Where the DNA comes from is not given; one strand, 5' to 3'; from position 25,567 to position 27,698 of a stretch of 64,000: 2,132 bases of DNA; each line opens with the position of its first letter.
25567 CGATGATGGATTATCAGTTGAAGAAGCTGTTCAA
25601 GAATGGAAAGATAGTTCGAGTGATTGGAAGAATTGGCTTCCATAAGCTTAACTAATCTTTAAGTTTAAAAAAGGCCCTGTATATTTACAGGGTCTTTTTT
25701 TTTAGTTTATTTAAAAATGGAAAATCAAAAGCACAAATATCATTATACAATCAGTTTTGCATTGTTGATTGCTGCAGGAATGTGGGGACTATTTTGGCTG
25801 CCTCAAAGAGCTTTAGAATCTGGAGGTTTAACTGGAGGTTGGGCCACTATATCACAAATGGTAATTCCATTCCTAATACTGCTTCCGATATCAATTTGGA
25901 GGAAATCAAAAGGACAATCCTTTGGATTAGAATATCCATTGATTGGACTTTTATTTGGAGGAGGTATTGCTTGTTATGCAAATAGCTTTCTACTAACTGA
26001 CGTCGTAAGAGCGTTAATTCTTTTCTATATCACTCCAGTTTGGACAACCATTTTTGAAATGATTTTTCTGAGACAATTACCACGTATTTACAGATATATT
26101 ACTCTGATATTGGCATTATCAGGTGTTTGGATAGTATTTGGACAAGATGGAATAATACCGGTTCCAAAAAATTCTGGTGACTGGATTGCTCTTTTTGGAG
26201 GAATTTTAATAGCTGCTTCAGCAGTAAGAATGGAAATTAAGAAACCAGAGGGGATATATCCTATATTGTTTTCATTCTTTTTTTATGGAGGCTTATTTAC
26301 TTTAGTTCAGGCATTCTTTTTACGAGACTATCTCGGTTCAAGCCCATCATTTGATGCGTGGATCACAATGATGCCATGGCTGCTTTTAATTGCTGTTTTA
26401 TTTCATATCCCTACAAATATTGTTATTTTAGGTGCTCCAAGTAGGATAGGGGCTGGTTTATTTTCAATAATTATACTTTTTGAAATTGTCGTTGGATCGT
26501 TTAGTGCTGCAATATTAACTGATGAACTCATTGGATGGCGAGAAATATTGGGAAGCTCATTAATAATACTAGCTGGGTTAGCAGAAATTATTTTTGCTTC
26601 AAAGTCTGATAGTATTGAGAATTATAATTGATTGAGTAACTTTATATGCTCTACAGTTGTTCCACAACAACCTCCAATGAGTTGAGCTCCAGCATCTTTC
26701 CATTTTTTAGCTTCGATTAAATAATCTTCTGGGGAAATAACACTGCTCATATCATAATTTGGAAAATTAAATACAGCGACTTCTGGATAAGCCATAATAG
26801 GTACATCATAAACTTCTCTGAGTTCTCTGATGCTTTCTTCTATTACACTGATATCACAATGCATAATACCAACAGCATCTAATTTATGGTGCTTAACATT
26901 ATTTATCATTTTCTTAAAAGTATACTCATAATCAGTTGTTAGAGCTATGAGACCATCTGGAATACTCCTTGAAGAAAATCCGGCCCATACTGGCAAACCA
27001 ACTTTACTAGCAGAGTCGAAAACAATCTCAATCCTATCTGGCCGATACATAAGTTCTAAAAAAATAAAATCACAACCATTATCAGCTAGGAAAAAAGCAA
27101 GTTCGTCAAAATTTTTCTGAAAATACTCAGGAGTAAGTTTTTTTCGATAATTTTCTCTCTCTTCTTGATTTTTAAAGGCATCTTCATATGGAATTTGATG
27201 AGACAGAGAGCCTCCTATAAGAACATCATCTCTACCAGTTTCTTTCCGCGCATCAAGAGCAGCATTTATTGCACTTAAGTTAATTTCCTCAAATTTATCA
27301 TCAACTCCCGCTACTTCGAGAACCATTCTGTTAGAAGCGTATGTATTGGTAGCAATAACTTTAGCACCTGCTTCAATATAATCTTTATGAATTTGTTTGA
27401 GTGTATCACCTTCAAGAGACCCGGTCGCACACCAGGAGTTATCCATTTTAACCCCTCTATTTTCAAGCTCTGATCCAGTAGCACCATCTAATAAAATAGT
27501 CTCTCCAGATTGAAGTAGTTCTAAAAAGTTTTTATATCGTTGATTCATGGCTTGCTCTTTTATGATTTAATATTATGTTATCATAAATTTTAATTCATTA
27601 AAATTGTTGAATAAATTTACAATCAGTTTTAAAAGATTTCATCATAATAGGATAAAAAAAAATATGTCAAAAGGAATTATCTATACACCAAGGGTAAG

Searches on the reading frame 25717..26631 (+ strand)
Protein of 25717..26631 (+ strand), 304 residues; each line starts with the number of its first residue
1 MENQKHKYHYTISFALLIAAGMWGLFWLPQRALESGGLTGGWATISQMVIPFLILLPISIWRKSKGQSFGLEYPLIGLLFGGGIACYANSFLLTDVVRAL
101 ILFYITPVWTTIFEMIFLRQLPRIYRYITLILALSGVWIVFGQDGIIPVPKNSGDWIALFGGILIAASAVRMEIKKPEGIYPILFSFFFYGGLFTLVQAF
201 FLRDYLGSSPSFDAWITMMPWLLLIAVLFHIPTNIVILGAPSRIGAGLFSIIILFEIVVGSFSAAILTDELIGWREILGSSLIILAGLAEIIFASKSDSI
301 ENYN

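Call 3: search_protein_families(library=pfam, proteins=[window:25717-26631:+], max_evalue=0.01)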
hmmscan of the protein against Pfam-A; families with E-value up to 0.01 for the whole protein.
window:25717-26631:+ (304 aa): 1 family
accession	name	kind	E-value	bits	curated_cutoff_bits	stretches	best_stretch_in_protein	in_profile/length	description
PF00892.27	EamA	-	6.6e-12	46.3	28.2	1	14-141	5-134/135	EamA-like transporter family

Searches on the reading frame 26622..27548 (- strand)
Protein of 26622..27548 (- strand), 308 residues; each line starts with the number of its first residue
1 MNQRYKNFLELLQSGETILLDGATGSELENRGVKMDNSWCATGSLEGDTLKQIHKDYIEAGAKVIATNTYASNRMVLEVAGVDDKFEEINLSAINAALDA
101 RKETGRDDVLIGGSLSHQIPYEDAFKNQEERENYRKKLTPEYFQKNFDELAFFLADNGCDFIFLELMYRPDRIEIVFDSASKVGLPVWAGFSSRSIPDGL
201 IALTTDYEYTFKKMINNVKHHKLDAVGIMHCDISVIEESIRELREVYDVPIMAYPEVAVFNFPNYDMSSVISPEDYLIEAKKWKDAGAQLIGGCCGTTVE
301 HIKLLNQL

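Call 3: search_protein_families(library=pfam, proteins=[window:26622-27548:-], max_evalue=0.01)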
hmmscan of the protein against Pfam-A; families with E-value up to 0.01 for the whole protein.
window:26622-27548:- (308 aa): 1 family
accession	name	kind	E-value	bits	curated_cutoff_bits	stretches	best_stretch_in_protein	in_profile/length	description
PF02574.22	S-methyl_trans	-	2e-46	159.6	22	1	19-306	2-280/283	Homocysteine S-methyltransferase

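Call 46: search_protein_families(library=ncbifam, proteins=[window:26622-27548:-], max_evalue=1e-10)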
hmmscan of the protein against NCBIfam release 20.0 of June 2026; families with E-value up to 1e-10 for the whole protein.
window:26622-27548:- (308 aa): 5 families
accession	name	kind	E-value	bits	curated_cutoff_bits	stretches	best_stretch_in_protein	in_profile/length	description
NF006396.0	PRK08645.1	equivalog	2.7e-40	138.1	453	1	7-306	3-281/611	bifunctional homocysteine S-methyltransferase/methylenetetrahydrofolate reductase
NF007020.0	PRK09485.1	equivalog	5.5e-34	117.6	215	1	7-306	3-300/306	homocysteine S-methyltransferase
NF005718.0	PRK07534.1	equivalog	9.6e-26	90.8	338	1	7-305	5-290/337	betaine--homocysteine S-methyltransferase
NF007024.0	PRK09490.1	equivalog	2.7e-16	58.5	1497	1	48-306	66-326/1234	methionine synthase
TIGR02082.1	metH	equivalog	5.6e-16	57.4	1010.85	1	48-306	50-309/1182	methionine synthase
